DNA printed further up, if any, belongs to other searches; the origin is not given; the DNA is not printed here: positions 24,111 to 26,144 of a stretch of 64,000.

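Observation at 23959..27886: Operon of M16 protein without zinc motif, retropepsin-like protease and NodU-type carbamoyltransferase, followed by a possible 68-aa Ser/Thr-rich ORF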

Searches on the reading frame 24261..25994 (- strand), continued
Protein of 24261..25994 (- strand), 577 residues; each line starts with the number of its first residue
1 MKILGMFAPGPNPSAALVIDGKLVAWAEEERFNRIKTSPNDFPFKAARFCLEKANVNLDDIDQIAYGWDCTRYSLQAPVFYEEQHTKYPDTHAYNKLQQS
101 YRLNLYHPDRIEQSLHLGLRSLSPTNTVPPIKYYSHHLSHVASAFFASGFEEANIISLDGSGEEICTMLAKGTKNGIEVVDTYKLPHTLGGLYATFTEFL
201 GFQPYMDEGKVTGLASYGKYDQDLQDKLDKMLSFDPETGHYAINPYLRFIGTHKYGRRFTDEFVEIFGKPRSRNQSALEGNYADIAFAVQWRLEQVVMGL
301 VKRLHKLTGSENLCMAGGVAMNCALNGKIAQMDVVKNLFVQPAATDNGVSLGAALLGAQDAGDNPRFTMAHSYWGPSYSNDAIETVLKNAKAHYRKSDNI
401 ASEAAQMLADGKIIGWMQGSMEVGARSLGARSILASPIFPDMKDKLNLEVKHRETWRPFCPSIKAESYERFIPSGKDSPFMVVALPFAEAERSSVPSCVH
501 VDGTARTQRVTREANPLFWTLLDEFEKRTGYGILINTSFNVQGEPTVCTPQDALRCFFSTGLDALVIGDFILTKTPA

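Call 64: search_solved_structures(query=window:24261-25994:-, max_evalue=1e-90, show_alignments=1)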
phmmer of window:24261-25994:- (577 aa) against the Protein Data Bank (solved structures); distinct sequences matched with E-value up to 1e-90: 6.
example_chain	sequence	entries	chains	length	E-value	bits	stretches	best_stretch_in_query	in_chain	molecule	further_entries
3vex_A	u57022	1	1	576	3.1e-99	336.2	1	12-574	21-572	O-carbamoyltransferase TobZ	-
3ver_A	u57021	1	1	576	3.4e-99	336.1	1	12-574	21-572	O-carbamoyltransferase TobZ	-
3vf4_A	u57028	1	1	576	8.7e-99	334.7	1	12-574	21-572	O-carbamoyltransferase TobZ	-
3vf2_A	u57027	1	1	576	1.2e-98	334.3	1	12-574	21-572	O-carbamoyltransferase TobZ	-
3ven_A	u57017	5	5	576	2.3e-98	333.4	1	12-574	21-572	O-carbamoyltransferase TobZ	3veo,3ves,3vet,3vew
3vez_A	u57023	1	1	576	2.3e-98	333.3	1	12-574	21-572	O-carbamoyltransferase TobZ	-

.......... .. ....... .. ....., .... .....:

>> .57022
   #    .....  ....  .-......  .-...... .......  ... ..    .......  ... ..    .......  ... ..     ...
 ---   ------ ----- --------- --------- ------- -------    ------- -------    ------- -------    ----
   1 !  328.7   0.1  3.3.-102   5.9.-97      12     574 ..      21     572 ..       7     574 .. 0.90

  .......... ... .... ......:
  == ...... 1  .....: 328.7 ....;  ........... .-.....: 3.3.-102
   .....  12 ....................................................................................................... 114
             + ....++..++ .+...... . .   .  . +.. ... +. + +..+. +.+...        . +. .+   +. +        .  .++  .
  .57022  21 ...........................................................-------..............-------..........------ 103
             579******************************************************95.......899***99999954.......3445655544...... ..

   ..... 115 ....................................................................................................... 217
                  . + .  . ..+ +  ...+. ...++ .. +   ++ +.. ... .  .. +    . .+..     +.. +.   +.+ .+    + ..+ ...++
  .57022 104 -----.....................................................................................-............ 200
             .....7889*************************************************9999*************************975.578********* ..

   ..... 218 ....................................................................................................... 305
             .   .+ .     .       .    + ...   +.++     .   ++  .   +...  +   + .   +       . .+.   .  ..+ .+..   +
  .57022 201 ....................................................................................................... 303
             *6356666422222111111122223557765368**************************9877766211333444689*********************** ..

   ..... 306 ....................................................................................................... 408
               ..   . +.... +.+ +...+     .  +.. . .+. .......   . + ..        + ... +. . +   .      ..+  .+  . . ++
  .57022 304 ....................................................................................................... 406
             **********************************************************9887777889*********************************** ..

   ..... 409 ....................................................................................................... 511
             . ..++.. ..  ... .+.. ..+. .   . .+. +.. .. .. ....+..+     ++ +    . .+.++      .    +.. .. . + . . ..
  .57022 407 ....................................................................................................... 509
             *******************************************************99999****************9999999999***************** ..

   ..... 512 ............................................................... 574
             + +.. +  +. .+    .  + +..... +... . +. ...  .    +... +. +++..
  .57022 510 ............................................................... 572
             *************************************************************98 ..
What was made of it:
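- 24261..25994 (-): TobZ/NodU/CmcH-family carbamoyltransferase, 577 aa, with a Kae1-like N-terminal domain and a YrdC-like C-terminal domain. HHLSH aligns with HHLAH of TobZ (call 64).
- On NodU/CmcH/TobZ carbamoyltransferase family: HHLSH aligns with TobZ HHLAH (call 64).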

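Call 72: search_protein_families(library=padloc, proteins=[window:24261-25994:-], max_evalue=0.01)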
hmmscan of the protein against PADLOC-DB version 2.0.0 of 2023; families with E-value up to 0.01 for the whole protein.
window:24261-25994:- (577 aa): 0 families

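Call 73: search_protein_families(library=phrogs, proteins=[window:24261-25994:-], max_evalue=0.001)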
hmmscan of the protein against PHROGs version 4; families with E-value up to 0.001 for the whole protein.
window:24261-25994:- (577 aa): 3 families
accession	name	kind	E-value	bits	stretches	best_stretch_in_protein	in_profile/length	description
phrog_1601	-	moron, auxiliary metabolic gene and host takeover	8.8e-111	372.5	1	1-574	1-528/528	Nol-like carbamoyltransferase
phrog_20469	-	moron, auxiliary metabolic gene and host takeover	7.6e-24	85.4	1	403-557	6-161/181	Nol-like carbamoyltransferase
phrog_15614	-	unknown function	3.7e-05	23.8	0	274-364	227-321/340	-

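Call 74: search_protein_families(library=pfam, proteins=[L010:3498-5933:+, L010:7874-8584:+, L010:9061-11781:+, L009:3926-4318:-, L009:4511-4843:-, L009:4982-5428:-, L009:5873-6931:+], max_evalue=0.0001)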
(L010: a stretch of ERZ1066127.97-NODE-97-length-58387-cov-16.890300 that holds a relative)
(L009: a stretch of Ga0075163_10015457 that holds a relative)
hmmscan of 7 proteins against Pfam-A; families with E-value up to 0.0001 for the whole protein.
L010:3498-5933:+ (811 aa): 2 families
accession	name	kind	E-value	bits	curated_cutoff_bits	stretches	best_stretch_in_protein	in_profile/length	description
PF00246.29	Peptidase_M14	-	1.5e-59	202.4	21.6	1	152-436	1-284/286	Zinc carboxypeptidase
PF20773.4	InhA-like_MAM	-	4.3e-10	39.8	26.9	1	605-713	52-163/191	Immune inhibitor A-like, MAM domain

L010:7874-8584:+ (236 aa): 2 families
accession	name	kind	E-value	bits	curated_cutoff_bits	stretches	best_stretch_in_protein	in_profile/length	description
PF00163.24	Ribosomal_S4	-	2.9e-23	82.8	23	1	39-128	2-95/95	Ribosomal protein S4/S9 N-terminal domain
PF01479.30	S4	-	7.7e-19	67.6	22.8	1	130-176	2-48/48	S4 domain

L010:9061-11781:+ (906 aa): 5 families
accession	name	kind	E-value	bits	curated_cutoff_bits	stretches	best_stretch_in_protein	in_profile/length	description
PF04851.21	ResIII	-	7e-36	124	22.5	1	194-376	3-163/164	Type III restriction enzyme, res subunit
PF08463.15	EcoEI_R_C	-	1.3e-34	120.1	24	1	739-900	2-161/163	EcoEI R protein C-terminal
PF18766.7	SWI2_SNF2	-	7e-16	59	26.7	1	198-402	1-186/221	SWI2/SNF2 ATPase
PF00271.37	Helicase_C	-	1.4e-09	38.6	23.5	1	470-582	5-109/110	Helicase conserved C-terminal domain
PF00270.35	DEAD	-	8.9e-09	35.7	26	1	204-378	6-162/167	DEAD/DEAH box helicase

L009:3926-4318:- (130 aa): 1 family
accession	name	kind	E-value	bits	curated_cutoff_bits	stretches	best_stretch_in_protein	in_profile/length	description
PF09996.14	DUF2237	-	2.3e-55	185.9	25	1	10-124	1-115/115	Uncharacterized protein conserved in bacteria (DUF2237)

L009:4511-4843:- (110 aa): 3 families
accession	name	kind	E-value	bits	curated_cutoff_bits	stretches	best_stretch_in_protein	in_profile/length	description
PF00085.26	Thioredoxin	-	2.6e-34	117.8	23.5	1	5-104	3-102/103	Thioredoxin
PF13098.12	Thioredoxin_2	-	2.2e-09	38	27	1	20-103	5-104/104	Thioredoxin-like domain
PF13905.12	Thioredoxin_8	-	2.8e-07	31.2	27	0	21-50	2-31/94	Thioredoxin-like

L009:4982-5428:- (148 aa): 0 families

L009:5873-6931:+ (352 aa): 1 family
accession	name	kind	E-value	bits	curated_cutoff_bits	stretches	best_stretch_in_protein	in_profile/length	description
PF00119.25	ATP-synt_A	-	5.4e-56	190.3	33.9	1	124-335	2-216/217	ATP synthase A chain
